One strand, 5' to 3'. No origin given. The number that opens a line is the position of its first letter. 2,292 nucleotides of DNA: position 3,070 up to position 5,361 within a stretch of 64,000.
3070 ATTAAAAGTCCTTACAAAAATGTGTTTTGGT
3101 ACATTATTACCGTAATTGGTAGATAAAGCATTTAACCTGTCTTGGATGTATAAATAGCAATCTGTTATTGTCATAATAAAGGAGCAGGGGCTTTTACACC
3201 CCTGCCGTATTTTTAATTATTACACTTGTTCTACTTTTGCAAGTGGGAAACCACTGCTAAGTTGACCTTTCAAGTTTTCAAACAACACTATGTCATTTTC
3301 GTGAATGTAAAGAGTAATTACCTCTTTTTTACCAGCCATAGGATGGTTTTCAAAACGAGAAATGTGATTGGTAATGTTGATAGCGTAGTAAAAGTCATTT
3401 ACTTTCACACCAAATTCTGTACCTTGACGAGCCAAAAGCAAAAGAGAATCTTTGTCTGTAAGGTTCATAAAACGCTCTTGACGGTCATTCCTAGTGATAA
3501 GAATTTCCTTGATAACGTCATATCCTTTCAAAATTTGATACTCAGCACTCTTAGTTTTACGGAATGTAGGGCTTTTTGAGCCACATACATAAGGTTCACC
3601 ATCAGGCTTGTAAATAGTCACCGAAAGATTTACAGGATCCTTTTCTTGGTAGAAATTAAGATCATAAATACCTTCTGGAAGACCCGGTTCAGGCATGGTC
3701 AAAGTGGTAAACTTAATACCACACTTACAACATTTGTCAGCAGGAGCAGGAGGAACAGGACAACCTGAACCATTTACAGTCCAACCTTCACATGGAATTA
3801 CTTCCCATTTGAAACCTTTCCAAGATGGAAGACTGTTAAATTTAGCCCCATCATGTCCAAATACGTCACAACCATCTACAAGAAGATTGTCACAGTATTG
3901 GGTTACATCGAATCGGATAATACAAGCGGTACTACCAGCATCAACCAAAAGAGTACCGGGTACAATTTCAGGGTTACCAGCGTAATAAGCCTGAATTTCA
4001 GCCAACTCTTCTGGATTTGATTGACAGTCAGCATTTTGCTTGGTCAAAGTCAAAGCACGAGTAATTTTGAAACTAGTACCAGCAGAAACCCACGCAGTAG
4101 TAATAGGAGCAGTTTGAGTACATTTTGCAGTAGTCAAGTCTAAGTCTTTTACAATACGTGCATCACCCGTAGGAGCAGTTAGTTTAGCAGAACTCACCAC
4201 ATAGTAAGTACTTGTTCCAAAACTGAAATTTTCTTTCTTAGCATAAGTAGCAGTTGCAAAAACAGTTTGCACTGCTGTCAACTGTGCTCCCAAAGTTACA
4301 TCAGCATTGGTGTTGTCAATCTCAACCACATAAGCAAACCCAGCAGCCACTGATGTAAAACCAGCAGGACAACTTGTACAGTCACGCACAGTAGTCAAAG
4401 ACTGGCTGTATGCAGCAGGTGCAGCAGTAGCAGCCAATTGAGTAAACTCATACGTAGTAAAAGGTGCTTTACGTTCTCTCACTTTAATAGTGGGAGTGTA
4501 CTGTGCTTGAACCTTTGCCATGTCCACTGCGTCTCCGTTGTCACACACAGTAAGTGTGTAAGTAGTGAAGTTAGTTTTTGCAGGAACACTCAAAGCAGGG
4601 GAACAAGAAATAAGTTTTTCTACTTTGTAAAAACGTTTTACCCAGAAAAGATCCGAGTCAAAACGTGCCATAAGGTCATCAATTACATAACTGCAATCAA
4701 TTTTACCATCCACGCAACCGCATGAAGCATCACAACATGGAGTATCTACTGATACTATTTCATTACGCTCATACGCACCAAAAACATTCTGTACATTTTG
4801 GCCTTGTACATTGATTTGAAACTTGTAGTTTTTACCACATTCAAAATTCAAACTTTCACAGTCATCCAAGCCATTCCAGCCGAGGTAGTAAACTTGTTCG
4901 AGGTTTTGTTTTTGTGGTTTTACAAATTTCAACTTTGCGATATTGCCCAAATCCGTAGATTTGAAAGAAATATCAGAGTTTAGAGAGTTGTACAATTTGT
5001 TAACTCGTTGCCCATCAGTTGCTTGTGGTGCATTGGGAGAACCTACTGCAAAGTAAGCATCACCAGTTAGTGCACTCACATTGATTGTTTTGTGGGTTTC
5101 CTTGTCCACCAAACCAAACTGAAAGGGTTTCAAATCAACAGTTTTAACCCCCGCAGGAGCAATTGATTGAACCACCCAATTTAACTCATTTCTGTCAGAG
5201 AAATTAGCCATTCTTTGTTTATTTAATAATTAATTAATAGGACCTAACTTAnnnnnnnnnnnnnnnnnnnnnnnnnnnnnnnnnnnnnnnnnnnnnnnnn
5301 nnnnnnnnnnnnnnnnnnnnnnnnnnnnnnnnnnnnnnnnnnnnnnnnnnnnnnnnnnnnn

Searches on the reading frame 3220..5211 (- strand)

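Call 39: search_protein_families(library=phrogs, proteins=[window:3220-5211:-], max_evalue=0.00001)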
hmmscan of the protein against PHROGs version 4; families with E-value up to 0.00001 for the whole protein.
window:3220-5211:- (663 aa): 1 family
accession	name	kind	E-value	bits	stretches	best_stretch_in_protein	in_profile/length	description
phrog_32037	-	unknown function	2.3e-14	53.7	1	78-416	78-417/650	-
